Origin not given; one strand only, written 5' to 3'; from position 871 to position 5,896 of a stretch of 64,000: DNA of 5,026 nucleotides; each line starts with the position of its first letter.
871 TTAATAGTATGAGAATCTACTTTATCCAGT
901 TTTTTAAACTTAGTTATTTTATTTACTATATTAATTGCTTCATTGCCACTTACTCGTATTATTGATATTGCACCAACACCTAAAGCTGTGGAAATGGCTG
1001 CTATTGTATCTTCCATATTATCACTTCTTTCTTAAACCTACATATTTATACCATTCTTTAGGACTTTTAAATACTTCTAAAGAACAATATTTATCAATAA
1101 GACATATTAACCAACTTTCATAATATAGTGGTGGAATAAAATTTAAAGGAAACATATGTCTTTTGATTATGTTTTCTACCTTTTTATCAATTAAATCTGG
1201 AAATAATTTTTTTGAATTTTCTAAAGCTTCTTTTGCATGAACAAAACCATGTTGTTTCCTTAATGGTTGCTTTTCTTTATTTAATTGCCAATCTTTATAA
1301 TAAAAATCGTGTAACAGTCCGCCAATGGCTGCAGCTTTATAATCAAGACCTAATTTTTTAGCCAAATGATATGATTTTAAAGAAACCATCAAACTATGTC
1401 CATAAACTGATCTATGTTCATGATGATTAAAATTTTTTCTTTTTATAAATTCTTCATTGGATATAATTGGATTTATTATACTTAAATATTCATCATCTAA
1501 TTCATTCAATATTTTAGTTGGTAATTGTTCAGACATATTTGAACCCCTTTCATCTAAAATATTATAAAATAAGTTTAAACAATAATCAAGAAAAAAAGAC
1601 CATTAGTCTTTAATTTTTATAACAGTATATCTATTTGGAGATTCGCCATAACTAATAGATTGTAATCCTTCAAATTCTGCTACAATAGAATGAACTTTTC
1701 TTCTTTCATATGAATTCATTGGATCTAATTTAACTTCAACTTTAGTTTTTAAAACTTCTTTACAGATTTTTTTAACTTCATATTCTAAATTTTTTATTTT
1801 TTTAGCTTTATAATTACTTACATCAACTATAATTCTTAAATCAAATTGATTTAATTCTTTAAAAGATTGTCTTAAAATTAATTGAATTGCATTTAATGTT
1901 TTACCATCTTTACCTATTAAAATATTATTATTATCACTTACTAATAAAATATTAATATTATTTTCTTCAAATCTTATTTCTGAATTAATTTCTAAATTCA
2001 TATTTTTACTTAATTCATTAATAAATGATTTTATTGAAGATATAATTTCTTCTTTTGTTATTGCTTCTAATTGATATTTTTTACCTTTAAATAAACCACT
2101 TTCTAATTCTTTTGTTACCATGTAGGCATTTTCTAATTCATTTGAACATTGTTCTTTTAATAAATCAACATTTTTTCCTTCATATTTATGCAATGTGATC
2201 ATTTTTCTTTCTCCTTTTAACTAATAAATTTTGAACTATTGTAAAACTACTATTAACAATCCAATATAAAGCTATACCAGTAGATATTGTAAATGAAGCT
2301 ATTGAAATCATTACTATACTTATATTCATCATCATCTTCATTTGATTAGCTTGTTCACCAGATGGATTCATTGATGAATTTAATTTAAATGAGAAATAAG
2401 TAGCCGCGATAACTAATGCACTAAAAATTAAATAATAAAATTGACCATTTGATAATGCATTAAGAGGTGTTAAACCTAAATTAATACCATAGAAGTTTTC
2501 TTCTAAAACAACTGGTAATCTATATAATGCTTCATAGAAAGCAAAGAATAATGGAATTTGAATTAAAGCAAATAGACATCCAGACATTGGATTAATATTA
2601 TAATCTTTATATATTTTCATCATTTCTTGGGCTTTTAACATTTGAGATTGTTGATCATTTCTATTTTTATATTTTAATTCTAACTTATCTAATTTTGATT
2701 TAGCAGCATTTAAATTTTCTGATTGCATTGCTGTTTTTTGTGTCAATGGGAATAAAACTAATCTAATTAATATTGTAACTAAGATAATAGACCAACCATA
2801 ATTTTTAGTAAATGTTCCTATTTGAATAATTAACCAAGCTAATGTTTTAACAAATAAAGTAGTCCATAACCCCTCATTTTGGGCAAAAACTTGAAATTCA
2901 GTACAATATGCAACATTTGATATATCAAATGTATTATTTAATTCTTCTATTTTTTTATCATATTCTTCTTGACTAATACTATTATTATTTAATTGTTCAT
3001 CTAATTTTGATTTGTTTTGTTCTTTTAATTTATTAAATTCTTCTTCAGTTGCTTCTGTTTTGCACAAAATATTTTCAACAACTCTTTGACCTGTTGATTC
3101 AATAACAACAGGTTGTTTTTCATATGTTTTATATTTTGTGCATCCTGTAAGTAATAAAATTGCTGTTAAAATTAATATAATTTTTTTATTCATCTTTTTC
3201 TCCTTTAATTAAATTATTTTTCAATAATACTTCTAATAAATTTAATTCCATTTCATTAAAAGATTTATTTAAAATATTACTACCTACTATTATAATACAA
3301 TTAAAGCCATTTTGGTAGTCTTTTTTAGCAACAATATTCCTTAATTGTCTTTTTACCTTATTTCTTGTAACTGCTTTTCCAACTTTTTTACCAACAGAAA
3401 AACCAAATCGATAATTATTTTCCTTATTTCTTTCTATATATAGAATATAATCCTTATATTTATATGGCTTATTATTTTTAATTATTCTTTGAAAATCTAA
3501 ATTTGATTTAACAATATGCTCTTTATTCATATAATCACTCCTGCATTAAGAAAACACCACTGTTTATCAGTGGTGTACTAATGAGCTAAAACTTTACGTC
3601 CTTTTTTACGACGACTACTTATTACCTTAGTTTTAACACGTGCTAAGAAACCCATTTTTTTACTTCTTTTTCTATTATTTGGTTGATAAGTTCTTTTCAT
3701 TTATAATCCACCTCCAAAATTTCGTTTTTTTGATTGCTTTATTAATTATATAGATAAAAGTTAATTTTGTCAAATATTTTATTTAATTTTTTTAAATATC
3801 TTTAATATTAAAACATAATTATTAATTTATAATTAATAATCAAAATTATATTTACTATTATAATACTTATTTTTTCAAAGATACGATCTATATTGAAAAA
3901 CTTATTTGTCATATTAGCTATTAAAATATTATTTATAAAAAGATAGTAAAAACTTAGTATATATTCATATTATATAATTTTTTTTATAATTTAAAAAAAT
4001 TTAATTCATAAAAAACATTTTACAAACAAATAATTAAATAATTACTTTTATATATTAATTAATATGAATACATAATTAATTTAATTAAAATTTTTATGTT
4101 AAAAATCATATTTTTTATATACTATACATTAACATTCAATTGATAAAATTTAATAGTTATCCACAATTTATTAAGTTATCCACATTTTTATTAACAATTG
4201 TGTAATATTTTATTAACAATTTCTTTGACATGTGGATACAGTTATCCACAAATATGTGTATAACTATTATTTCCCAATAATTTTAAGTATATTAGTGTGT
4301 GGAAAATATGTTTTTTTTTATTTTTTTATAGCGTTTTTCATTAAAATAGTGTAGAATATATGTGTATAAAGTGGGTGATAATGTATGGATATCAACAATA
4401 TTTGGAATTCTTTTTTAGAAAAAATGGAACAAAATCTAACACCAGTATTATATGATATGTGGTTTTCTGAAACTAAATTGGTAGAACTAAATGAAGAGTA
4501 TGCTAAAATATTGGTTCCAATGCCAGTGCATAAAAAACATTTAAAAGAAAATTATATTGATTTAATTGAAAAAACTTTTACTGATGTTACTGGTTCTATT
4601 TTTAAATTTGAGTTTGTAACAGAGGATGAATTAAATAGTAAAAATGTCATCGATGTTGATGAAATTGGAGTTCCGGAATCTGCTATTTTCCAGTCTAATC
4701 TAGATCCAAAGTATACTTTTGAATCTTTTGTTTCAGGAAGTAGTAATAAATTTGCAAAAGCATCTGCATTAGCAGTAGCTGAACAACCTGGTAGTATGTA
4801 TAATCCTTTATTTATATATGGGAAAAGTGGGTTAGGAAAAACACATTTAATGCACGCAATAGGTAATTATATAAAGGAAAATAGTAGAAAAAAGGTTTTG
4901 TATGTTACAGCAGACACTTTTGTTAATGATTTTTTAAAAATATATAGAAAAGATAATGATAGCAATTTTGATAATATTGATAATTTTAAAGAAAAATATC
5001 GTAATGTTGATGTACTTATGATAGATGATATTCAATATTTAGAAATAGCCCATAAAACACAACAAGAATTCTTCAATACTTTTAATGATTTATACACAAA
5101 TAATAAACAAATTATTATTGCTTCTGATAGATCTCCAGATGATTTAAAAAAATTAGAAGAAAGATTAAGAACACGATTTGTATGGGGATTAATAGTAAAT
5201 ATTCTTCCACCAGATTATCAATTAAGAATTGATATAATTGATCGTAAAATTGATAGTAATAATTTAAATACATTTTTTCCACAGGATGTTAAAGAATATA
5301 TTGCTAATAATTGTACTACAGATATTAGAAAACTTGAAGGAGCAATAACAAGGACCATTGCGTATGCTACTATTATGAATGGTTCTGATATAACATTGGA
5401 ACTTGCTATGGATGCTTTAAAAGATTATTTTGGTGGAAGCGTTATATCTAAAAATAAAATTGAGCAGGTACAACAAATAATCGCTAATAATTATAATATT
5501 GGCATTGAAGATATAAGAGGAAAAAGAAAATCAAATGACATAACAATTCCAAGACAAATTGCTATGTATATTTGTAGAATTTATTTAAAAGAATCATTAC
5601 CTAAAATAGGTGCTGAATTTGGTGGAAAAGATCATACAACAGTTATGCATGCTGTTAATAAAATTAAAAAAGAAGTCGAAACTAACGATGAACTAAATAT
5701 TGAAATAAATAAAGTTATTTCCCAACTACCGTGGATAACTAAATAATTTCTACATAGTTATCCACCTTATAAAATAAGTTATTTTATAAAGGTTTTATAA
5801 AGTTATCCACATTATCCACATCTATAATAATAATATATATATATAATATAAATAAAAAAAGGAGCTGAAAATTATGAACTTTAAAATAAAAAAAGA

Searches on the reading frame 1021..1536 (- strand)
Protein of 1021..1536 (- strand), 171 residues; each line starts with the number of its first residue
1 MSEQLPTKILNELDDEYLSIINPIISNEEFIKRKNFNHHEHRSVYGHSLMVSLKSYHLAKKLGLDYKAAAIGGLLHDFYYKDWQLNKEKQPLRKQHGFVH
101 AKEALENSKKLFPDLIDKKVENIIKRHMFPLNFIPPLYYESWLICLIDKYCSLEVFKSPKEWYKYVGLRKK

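Call 9: search_protein_families(library=ncbifam, proteins=[window:1021-1536:-], max_evalue=0.00001)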
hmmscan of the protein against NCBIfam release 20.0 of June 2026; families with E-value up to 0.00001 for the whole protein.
window:1021-1536:- (171 aa): 1 family
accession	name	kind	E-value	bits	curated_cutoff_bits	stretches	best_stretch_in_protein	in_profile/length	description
TIGR00277.1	HDIG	domain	2.6e-09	36.8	27.6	1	41-127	2-81/84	HDIG domain-containing metalloprotein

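Call 20: find_encoding_contigs(protein=window:1021-1536:-, flank=10000, max_places=6)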
Protein window:1021-1536:- (171 aa): 9 contigs read that carry it; 6 places shown.
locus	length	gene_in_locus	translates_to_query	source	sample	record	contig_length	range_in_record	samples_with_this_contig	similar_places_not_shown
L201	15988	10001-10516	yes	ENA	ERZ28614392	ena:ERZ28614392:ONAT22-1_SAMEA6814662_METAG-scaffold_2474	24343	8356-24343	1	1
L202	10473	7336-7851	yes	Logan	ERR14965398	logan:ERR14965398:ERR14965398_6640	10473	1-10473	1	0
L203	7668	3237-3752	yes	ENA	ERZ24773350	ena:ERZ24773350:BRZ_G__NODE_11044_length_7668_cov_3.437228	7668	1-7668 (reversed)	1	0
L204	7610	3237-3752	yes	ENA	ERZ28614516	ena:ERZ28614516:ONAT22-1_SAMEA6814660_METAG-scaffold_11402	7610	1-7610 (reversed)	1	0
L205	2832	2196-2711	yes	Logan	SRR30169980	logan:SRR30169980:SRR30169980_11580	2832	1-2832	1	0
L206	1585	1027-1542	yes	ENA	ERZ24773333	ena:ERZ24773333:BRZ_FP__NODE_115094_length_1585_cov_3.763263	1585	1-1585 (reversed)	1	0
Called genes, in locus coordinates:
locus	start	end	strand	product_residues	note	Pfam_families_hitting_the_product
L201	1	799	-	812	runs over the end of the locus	PF00521:DNA_topoisoIV, PF03989:DNA_gyraseA_C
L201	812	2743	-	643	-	PF02518:HATPase_c, PF00204:DNA_gyraseB, PF01751:Toprim, PF00986:DNA_gyraseB_C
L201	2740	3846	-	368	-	PF02463:SMC_N, PF13476:AAA_23 (weak)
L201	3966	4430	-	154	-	PF06338:ComK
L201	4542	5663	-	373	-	PF00712:DNA_pol3_beta, PF02767:DNA_pol3_beta_2, PF02768:DNA_pol3_beta_3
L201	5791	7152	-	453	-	PF11638:DnaA_N, PF00308:Bac_DnaA, PF01695:IstB_IS21, PF00004:AAA (weak), PF01637:ATPase_2 (faint), PF13173:AAA_14 (weak), PF08299:Bac_DnaA_C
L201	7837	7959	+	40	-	PF00468:Ribosomal_L34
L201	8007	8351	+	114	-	PF00825:Ribonuclease_P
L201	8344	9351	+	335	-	PF02096:60KD_IMP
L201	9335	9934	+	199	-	PF07650:KH_2 (faint), PF13083:KH_KhpA-B, PF01424:R3H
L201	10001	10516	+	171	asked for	PF01966:HD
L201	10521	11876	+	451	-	PF10396:TrmE_N, PF12631:MnmE_helical, PF01926:MMR_HSR1, PF02421:FeoB_N, PF04548:AIG1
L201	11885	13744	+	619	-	PF00890:FAD_binding_2 (faint), PF01134:GIDA, PF07992:Pyr_redox_2 (weak), PF12831:FAD_oxidored (weak), PF21680:GIDA_C_1st, PF13932:SAM_GIDA_C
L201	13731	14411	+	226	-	PF02527:GidB, PF13847:Methyltransf_31 (weak)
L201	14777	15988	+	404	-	?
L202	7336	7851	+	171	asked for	PF01966:HD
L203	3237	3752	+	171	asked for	PF01966:HD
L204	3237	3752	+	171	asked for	PF01966:HD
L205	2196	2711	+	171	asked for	PF01966:HD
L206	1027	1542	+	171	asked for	PF01966:HD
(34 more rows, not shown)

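Call 21: search_protein_families(library=pfam, proteins=[L201:14777-15988:+], max_evalue=0.001)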
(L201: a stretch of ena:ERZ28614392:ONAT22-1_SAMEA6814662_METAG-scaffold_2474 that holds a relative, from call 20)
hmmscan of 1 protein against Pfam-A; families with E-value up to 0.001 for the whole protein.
L201:14777-15988:+ (404 aa): 2 families
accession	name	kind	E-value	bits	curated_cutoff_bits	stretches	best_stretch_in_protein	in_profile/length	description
PF17762.8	HTH_ParB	-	1.1e-33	115.8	22.6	1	100-200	1-101/102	ParB HTH domain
PF02195.25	ParB_N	-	2.1e-33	114.6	26.3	1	6-98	2-95/95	ParB N-terminal domain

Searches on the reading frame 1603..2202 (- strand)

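Call 9: search_protein_families(library=ncbifam, proteins=[window:1603-2202:-], max_evalue=0.00001)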
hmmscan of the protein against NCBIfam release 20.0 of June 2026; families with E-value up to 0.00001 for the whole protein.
window:1603-2202:- (199 aa): 1 family
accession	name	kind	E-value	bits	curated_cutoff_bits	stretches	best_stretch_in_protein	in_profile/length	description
NF041568.1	Jag_EloR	equivalog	1.3e-33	116.7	145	1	36-196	41-202/203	RNA-binding cell elongation regulator Jag/EloR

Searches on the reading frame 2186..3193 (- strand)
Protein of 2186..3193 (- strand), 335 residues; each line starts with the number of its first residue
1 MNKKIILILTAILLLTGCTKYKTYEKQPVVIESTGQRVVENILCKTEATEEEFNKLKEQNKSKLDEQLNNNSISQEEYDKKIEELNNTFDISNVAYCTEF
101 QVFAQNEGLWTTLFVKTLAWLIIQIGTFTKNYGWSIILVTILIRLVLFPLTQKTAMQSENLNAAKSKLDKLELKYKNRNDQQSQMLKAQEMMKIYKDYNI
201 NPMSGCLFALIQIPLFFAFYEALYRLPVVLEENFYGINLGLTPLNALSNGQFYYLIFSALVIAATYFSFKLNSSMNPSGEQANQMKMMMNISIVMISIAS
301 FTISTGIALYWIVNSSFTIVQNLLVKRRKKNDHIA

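Call 9: search_protein_families(library=ncbifam, proteins=[window:2186-3193:-], max_evalue=0.00001)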
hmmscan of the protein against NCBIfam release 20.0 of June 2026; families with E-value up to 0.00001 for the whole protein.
window:2186-3193:- (335 aa): 22 families
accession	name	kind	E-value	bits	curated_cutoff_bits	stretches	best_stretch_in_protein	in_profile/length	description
TIGR03592.1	yidC_oxa1_cterm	subfamily_domain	8.8e-45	153.1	84.3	1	131-327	1-191/191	membrane protein insertase YidC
NF002803.0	PRK02944.1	equivalog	4.8e-40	137.6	377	1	95-327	19-242/255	YidC family membrane integrase SpoIIIJ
NF002352.0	PRK01318.1-3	equivalog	1.3e-33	117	447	1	110-331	350-554/562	membrane protein insertase YidC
NF002357.0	PRK01318.2-4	equivalog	2.2e-31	109.2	479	1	110-331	313-518/532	membrane protein insertase YidC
NF002353.0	PRK01318.1-4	equivalog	1.9e-29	102.8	365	1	110-331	355-578/596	membrane protein insertase YidC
NF002687.0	PRK02463.1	equivalog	4.5e-29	101.2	425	1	97-326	24-248/307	membrane protein insertase YidC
NF002351.0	PRK01318.1-1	equivalog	7.6e-27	94.2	740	1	110-328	331-533/545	membrane protein insertase YidC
NF002354.0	PRK01318.2-1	equivalog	1.5e-26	93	1094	1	111-330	332-535/548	membrane protein insertase YidC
NF002355.0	PRK01318.2-2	equivalog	1.2e-25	90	891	1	104-221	370-481/602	membrane protein insertase YidC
NF002567.0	PRK02201.1-2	equivalog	2.4e-25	89.2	452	1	57-330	345-637/651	membrane protein insertase YidC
NF002356.0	PRK01318.2-3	equivalog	3.8e-23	81.7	460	1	122-221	359-459/627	membrane protein insertase YidC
NF002350.0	PRK01315.1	equivalog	1.2e-22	80.5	282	1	132-223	42-128/329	membrane protein insertase YidC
NF002566.0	PRK02201.1-1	equivalog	2.1e-21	76.3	342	1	100-330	107-365/380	membrane protein insertase YidC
NF002358.0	PRK01318.2-5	equivalog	2.4e-20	72.8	605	1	41-327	245-537/545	membrane protein insertase YidC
NF002359.0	PRK01318.2-6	equivalog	1.4e-17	63.3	600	1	128-327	377-579/624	membrane protein insertase YidC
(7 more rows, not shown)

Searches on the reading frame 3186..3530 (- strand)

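Call 9: search_protein_families(library=ncbifam, proteins=[window:3186-3530:-], max_evalue=0.00001)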
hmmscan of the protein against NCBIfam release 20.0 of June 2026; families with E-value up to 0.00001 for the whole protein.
window:3186-3530:- (114 aa): 1 family
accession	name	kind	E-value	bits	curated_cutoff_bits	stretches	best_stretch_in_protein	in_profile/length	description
TIGR00188.1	rnpA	equivalog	1.9e-17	63.5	38.35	1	2-106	2-108/111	ribonuclease P protein component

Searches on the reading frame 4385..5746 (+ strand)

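Call 9: search_protein_families(library=ncbifam, proteins=[window:4385-5746:+], max_evalue=0.00001)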
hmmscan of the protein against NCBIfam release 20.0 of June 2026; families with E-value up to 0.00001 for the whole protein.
window:4385-5746:+ (453 aa): 15 families
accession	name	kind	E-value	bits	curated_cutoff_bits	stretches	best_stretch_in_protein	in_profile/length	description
TIGR00362.1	DnaA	equivalog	2.6e-148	494.7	343.9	1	7-448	1-437/437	chromosomal replication initiator protein DnaA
NF001154.0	PRK00149.3-3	equivalog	2.4e-97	326.8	410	1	14-450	19-460/462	chromosomal replication initiator protein DnaA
NF009087.0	PRK12422.1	equivalog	8.3e-64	216.4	657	1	94-445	92-440/455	chromosomal replication initiator protein DnaA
TIGR03420.1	DnaA_homol_Hda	equivalog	2.2e-26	92.8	194.8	1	106-343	8-223/226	DnaA regulatory inactivator Hda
NF005304.0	PRK06835.1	equivalog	6.6e-19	68.2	215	1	140-265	184-305/330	ATP-binding protein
NF038214.1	IS21_help_AAA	equivalog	7.7e-16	58.5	200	1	140-252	91-195/232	IS21-like element helper ATPase IstB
NF005992.0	PRK08116.1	subfamily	5.7e-14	51.9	189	1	102-264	74-236/269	hypothetical protein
NF005378.0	PRK06921.1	subfamily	6.5e-14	51.6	207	1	139-265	117-240/266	hypothetical protein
NF005982.0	PRK08084.1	equivalog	2.1e-11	43.8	268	1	110-338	19-226/235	DnaA inactivator Hda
NF006505.0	PRK08939.1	equivalog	2e-08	33.9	228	1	124-216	141-226/306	primosomal protein DnaI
NF005931.1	PRK07952.1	equivalog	1.5e-07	31.2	357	1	129-256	89-212/246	replicative helicase loader DnaC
NF006616.1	PRK09183.1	subfamily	2.5e-07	30.3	300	1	123-247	88-201/253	IS21-like element helper ATPase IstB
NF040713.1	ZapE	equivalog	3.9e-07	29.6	140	1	135-256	48-164/344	cell division protein ZapE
NF009043.0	PRK12377.1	subfamily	8.6e-07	28.8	389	1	105-217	66-173/248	ATP-binding protein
NF006038.0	PRK08181.1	subfamily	2.2e-06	27.1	317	1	102-243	68-204/271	transposase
